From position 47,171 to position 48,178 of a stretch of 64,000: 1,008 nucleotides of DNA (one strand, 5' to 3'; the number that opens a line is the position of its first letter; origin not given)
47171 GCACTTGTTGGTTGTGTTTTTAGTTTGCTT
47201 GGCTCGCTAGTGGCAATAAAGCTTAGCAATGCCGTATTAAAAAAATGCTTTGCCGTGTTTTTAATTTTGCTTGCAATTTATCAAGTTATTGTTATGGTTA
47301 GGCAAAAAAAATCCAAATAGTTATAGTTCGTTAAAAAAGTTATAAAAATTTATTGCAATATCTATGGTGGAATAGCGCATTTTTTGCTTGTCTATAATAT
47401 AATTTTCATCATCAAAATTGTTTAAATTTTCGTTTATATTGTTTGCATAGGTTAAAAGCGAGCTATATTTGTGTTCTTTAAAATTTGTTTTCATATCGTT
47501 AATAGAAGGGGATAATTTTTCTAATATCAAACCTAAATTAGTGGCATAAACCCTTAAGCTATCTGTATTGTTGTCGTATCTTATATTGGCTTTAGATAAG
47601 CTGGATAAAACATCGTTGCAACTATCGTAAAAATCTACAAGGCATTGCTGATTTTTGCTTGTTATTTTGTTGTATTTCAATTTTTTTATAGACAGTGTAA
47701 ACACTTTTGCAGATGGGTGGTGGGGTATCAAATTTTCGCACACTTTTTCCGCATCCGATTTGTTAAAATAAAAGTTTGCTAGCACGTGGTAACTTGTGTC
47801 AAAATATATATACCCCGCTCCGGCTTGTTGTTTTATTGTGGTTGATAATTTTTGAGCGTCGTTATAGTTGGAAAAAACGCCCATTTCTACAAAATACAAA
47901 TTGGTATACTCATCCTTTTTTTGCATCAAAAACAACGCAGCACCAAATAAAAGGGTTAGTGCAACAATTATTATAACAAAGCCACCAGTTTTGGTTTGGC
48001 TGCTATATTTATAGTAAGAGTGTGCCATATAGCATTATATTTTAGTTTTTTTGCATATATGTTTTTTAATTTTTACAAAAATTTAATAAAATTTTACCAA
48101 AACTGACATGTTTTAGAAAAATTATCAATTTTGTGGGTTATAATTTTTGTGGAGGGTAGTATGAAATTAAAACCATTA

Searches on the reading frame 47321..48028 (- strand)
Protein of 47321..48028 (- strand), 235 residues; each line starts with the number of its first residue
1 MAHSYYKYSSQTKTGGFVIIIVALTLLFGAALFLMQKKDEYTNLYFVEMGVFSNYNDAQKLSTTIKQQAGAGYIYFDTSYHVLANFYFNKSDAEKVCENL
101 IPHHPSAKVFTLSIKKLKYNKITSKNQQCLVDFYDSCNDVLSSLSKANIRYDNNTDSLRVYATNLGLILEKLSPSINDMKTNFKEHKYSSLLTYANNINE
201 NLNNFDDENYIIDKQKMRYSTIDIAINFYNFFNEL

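Call 7: search_protein_families(library=pfam, proteins=[window:47321-48028:-])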
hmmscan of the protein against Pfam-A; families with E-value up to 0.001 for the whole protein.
window:47321-48028:- (235 aa): 0 families

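Call 79: search_protein_families(library=pfam, proteins=[window:47321-48028:-], max_evalue=1)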
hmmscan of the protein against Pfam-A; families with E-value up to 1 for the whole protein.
window:47321-48028:- (235 aa): 3 families
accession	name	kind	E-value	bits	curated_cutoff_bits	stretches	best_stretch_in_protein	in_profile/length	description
PF05036.18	SPOR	-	0.0067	17.2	21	1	44-100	4-64/76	SPOR domain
PF19150.5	DUF5832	-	0.056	14.2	26.7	0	86-117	6-37/81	Family of unknown function (DUF5832)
PF20593.3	DUF6793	-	0.16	12.5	27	1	77-171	7-94/107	Family of unknown function (DUF6793)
